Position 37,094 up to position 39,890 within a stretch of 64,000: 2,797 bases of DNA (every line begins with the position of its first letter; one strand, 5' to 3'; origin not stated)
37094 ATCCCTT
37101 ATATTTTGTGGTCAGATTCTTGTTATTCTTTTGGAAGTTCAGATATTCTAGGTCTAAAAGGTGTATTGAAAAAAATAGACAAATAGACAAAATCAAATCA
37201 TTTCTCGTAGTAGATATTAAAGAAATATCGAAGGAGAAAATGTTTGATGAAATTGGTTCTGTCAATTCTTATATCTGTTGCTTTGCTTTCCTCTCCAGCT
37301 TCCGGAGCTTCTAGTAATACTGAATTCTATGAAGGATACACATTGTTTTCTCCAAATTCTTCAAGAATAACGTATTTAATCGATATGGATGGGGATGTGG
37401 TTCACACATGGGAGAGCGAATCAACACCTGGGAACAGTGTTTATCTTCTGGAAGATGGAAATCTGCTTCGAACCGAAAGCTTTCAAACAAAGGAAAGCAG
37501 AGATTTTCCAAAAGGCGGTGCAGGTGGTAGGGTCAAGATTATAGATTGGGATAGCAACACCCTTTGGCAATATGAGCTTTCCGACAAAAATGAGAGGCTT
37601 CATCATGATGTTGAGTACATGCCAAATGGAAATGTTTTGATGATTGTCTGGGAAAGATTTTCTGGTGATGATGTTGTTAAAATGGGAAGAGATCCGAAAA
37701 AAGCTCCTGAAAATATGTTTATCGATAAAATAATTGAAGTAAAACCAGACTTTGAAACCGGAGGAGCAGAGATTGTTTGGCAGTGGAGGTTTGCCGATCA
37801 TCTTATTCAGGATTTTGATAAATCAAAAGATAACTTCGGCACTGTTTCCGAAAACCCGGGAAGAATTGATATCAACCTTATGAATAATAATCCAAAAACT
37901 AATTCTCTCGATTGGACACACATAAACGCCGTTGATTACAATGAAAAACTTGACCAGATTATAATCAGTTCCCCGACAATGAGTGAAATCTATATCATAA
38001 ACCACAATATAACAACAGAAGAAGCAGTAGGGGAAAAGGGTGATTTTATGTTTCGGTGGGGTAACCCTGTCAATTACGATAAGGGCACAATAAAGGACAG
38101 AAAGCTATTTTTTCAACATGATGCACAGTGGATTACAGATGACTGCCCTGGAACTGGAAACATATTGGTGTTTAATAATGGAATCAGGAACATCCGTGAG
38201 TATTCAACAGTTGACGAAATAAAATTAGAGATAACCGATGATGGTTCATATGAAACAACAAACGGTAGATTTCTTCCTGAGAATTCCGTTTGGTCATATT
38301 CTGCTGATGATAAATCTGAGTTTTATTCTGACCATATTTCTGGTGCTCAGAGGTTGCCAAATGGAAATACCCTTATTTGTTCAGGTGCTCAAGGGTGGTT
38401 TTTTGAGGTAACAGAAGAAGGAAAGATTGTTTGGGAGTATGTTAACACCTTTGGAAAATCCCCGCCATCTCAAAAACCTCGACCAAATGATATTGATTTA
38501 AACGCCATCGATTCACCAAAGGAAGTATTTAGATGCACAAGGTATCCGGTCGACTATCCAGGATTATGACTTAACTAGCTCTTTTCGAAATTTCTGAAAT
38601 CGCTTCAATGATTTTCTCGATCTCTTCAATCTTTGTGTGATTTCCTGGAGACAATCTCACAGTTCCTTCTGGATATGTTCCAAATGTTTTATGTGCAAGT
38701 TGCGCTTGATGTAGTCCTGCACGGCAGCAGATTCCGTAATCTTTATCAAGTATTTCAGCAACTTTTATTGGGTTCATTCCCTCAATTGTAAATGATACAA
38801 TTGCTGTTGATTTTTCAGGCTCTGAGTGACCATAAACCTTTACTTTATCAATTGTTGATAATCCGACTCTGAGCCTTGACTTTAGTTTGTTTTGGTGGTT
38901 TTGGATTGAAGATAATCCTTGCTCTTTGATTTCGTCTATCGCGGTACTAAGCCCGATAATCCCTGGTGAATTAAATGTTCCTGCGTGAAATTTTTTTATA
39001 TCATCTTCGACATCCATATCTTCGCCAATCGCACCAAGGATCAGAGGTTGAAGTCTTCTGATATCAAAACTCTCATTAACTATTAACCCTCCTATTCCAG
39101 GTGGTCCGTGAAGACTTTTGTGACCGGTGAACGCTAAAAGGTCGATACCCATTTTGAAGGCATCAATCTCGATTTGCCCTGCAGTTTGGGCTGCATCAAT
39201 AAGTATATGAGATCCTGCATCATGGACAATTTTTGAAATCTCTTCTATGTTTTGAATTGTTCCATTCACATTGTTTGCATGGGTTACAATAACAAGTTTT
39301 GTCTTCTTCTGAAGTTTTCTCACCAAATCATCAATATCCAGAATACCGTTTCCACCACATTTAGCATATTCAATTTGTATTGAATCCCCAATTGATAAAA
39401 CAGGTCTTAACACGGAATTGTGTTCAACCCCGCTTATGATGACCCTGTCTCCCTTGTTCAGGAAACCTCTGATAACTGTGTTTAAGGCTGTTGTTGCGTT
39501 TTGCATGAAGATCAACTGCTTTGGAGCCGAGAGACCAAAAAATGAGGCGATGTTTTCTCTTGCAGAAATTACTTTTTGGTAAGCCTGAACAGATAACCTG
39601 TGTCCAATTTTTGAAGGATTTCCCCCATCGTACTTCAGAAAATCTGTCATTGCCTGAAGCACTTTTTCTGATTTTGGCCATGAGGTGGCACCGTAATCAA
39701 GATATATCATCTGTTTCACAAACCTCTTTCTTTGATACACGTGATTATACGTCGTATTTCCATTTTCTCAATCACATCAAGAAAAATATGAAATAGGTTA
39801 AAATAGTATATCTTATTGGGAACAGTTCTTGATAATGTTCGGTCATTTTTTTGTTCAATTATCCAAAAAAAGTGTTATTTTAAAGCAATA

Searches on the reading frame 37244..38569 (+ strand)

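Call 6: search_protein_families(library=pfam, proteins=[window:37244-38569:+], max_evalue=0.001)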
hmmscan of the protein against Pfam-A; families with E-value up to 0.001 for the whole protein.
window:37244-38569:+ (441 aa): 2 families
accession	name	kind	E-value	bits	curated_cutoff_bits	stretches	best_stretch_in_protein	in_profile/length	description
PF05935.17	Arylsulfotrans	-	3.3e-27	95.9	24.2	1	24-386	8-337/374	Arylsulfotransferase (ASST)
PF14269.12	Arylsulfotran_2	-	7.8e-13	48.9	27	1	82-401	12-300/301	Arylsulfotransferase (ASST)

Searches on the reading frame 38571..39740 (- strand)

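Call 6: search_protein_families(library=pfam, proteins=[window:38571-39740:-], max_evalue=0.001)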
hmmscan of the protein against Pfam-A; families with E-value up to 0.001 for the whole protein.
window:38571-39740:- (389 aa): 5 families
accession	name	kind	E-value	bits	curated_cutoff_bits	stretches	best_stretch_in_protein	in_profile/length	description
PF00266.25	Aminotran_5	-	1.8e-84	284.3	21.5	1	12-376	1-370/371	Aminotransferase class-V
PF00155.27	Aminotran_1_2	-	7.4e-15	55.4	19.7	1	23-381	18-361/361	Aminotransferase class I and II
PF01053.26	Cys_Met_Meta_PP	-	5.6e-10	38.8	27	1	78-239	72-230/381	Cys/Met metabolism PLP-dependent enzyme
PF01041.23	DegT_DnrJ_EryC1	-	1.5e-06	28.1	19.8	1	74-319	40-280/360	DegT/DnrJ/EryC1/StrS aminotransferase family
PF01212.27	Beta_elim_lyase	-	5.9e-06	26.3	27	1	57-225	34-215/288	Beta-eliminating lyase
